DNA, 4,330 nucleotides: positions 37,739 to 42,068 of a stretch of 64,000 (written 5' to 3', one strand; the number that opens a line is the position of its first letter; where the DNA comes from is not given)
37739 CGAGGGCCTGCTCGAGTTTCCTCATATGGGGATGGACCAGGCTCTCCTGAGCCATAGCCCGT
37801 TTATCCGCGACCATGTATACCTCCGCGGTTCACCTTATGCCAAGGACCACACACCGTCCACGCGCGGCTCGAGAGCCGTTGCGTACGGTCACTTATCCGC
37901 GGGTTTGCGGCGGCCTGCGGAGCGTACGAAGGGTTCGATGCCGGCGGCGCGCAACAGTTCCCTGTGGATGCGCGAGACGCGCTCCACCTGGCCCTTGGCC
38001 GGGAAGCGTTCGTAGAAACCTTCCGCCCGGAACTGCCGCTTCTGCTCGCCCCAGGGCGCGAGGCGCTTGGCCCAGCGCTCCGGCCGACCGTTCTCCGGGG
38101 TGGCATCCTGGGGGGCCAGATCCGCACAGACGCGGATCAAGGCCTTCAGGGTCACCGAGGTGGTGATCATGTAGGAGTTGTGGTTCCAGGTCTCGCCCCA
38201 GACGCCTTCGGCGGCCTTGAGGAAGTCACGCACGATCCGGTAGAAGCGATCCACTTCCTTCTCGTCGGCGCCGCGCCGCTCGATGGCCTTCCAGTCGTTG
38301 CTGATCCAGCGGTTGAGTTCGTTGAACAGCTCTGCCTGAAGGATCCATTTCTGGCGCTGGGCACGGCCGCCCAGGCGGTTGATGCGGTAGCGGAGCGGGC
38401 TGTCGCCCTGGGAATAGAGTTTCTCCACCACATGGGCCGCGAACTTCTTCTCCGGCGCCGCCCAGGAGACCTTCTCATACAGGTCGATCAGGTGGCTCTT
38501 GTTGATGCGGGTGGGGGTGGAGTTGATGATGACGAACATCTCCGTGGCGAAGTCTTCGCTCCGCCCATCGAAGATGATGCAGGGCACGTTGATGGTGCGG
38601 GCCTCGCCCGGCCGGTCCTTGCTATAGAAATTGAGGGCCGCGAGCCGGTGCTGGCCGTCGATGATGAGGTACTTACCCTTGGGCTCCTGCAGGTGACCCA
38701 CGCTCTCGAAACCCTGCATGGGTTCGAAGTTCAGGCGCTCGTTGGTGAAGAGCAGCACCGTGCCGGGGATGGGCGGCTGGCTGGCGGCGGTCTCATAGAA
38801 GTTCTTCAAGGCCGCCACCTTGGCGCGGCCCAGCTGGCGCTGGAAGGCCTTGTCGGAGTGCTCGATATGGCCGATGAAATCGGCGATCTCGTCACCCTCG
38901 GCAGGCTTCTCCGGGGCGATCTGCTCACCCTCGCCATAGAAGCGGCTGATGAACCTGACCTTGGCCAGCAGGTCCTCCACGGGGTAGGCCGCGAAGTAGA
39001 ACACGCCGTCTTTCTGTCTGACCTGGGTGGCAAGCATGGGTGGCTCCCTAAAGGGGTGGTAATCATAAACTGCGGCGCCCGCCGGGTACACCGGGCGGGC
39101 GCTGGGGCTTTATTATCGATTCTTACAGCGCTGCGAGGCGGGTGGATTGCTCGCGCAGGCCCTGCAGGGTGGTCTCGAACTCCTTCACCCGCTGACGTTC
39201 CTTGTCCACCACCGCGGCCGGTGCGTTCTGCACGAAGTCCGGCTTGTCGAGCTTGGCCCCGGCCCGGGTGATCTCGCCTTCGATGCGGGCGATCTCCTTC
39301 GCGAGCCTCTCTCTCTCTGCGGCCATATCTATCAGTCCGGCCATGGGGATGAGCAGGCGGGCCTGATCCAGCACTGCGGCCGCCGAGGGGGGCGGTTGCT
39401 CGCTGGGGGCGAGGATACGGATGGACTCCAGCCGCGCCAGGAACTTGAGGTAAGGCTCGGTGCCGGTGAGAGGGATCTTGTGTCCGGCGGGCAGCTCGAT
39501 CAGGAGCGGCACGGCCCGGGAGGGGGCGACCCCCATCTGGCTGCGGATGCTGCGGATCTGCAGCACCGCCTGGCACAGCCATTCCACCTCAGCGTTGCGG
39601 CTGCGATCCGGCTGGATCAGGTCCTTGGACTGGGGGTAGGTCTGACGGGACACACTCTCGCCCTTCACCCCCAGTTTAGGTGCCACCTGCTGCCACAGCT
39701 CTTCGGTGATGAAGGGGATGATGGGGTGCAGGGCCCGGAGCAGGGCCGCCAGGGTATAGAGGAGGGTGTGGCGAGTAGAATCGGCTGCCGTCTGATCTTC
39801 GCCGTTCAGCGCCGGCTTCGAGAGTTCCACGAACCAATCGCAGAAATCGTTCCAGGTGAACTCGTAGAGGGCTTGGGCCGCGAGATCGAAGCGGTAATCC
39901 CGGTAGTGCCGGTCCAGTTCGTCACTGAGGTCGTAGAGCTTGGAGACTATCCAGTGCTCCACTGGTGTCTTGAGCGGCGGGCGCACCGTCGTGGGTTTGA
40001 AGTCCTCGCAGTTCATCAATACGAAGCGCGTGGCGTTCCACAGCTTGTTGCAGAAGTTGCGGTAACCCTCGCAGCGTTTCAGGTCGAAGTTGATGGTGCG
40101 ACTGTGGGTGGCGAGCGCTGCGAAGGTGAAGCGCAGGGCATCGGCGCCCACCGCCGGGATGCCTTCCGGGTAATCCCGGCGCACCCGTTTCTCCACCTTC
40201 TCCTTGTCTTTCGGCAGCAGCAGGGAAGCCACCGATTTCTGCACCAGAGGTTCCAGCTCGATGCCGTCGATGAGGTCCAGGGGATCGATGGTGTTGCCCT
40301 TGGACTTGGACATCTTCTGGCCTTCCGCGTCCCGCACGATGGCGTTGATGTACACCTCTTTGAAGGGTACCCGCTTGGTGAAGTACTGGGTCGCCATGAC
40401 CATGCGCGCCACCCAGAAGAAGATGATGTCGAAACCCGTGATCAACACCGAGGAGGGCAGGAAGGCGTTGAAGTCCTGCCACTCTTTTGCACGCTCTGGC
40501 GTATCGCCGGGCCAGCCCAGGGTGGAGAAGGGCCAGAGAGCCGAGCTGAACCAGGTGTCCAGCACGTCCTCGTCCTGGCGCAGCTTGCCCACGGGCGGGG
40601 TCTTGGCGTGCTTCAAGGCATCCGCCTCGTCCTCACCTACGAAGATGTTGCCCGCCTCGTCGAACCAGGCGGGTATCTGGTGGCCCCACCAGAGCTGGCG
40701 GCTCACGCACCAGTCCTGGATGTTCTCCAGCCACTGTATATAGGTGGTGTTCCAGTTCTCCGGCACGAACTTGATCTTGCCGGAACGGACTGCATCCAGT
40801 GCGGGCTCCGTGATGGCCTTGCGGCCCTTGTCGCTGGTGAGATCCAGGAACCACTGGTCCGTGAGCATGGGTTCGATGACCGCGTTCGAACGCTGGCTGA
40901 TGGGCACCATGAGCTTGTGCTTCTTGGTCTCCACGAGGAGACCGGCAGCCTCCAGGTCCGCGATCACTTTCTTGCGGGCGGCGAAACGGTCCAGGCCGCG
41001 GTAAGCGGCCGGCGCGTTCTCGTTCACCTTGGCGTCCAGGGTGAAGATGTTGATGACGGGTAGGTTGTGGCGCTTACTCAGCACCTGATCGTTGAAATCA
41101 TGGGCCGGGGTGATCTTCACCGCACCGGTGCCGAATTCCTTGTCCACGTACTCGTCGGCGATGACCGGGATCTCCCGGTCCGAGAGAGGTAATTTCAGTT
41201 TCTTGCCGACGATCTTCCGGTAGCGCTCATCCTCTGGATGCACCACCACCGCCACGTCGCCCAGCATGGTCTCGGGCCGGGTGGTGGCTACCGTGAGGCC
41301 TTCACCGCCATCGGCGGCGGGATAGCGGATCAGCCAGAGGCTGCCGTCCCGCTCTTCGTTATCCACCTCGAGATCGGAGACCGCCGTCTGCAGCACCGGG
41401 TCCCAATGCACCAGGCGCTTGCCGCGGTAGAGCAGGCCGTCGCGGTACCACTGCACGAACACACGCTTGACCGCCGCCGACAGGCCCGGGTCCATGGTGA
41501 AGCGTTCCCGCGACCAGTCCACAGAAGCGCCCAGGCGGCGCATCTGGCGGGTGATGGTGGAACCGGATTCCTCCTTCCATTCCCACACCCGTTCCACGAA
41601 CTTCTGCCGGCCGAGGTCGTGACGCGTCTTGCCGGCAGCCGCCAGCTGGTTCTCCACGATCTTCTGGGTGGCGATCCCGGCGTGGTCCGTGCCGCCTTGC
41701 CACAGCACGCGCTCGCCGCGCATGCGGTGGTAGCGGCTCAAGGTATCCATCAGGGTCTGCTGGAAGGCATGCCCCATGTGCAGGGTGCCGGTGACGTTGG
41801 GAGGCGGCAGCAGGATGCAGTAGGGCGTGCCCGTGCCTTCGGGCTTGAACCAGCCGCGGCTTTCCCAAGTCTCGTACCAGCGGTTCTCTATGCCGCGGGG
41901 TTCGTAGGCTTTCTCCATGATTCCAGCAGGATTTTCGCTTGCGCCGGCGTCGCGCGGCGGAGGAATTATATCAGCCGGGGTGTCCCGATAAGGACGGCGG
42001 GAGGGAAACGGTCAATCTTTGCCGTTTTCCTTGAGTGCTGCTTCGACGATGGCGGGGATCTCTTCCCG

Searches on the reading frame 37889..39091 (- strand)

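Call 80: search_protein_families(library=pfam, proteins=[window:37889-39091:-], max_evalue=0.00001)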
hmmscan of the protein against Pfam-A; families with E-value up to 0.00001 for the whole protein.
window:37889-39091:- (400 aa): 1 family
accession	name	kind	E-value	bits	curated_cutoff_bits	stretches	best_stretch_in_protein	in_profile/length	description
PF14072.11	DndB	-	1.2e-09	38.2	29.1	1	80-345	37-292/338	DNA-sulfur modification-associated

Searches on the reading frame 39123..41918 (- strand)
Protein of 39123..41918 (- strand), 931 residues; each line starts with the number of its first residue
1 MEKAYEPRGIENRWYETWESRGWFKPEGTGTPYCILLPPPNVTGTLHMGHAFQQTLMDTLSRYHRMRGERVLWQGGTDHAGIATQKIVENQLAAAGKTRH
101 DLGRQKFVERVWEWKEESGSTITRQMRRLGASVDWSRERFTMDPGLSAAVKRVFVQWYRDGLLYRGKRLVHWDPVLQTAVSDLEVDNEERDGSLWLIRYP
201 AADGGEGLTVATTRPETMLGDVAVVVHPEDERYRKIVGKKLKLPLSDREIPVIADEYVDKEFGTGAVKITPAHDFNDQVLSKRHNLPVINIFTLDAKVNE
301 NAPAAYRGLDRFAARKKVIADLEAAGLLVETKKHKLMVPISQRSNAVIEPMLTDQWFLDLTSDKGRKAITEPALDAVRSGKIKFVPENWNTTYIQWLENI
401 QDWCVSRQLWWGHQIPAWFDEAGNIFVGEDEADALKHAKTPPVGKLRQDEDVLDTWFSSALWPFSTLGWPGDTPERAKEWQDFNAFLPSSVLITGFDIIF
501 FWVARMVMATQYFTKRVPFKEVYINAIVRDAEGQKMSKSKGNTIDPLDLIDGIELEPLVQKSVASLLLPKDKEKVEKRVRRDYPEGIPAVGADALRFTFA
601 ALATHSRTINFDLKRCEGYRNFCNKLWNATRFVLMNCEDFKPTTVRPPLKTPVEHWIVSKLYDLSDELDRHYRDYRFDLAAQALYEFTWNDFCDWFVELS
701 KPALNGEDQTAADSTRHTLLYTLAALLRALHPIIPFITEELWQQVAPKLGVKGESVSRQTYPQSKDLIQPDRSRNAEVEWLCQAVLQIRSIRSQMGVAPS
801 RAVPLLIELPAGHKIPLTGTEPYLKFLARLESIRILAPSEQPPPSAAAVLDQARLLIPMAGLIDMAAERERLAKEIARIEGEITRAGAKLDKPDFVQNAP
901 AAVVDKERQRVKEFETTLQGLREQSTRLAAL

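Call 79: search_protein_families(library=pfam, proteins=[window:39123-41918:-], max_evalue=0.00001)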
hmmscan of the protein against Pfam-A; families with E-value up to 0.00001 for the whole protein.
window:39123-41918:- (931 aa): 5 families
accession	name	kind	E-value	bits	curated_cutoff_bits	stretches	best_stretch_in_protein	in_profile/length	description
PF00133.28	tRNA-synt_1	-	8.1e-137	456.8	22.7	1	14-612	2-414/414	tRNA synthetases class I (I, L, M and V)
PF08264.19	Anticodon_1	-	6.5e-38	130.4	25.1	1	655-803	2-144/148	Anticodon-binding domain of tRNA ligase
PF10458.14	Val_tRNA-synt_C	-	2.2e-16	60.3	25.9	1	864-928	1-65/66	Valyl tRNA synthetase tRNA binding arm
PF09334.17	tRNA-synt_1g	-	1.9e-15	57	20.1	1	40-87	8-55/391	tRNA synthetases class I (M)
PF13603.12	tRNA-synt_1_2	-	3.4e-09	36.9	25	1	238-296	86-144/185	Leucyl-tRNA synthetase, editing domain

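Call 81: find_homologous_proteins(query=window:39126-41918:-)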
Query window:39126-41918:- (931 aa): 8000 proteins with E <= 0.001 among 8000 candidates; the best 120 are listed.
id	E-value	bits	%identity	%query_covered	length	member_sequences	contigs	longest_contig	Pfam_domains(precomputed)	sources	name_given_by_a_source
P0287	0.0e+0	2162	100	100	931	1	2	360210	PF09334.18,PF08264.20,PF13603.13,PF00133.29,PF10458.15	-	-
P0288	0.0e+0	1998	91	100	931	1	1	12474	PF09334.18,PF08264.20,PF13603.13,PF00133.29,PF10458.15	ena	-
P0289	0.0e+0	1941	88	100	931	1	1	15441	PF09334.18,PF08264.20,PF13603.13,PF00133.29,PF10458.15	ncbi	-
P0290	0.0e+0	1940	88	100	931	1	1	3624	PF09334.18,PF08264.20,PF13603.13,PF00133.29,PF10458.15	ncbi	-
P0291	0.0e+0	1938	88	100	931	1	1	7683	PF09334.18,PF08264.20,PF13603.13,PF00133.29,PF10458.15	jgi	jgi:valyl-tRNA synthetase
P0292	0.0e+0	1933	88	100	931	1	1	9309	PF09334.18,PF08264.20,PF13603.13,PF00133.29,PF10458.15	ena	-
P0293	0.0e+0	1929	88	100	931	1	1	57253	PF09334.18,PF08264.20,PF13603.13,PF00133.29,PF10458.15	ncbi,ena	-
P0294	0.0e+0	1929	88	100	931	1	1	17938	PF09334.18,PF08264.20,PF13603.13,PF00133.29,PF10458.15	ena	-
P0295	0.0e+0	1928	88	100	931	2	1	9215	PF09334.18,PF08264.20,PF13603.13,PF00133.29,PF10458.15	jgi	-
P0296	0.0e+0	1927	88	100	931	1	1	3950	PF09334.18,PF08264.20,PF13603.13,PF00133.29,PF10458.15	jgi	jgi:valyl-tRNA synthetase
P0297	0.0e+0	1920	88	100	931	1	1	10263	PF09334.18,PF08264.20,PF13603.13,PF00133.29,PF10458.15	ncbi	ncbi:MAG: valine--tRNA ligase [Gammaproteobacteria bacterium]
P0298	0.0e+0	1874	85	100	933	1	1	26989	PF09334.18,PF08264.20,PF13603.13,PF00133.29,PF10458.15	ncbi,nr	ncbi:MAG TPA: valine--tRNA ligase [Gammaproteobacteria bacterium]|nr:valine--tRNA ligase [Gammaprote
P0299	0.0e+0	1871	82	100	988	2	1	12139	PF09334.18,PF08264.20,PF13603.13,PF00133.29,PF10458.15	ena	-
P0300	0.0e+0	1835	83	100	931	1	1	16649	PF09334.18,PF08264.20,PF13603.13,PF00133.29,PF10458.15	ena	-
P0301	0.0e+0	1829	83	100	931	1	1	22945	PF09334.18,PF08264.20,PF13603.13,PF00133.29,PF10458.15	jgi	-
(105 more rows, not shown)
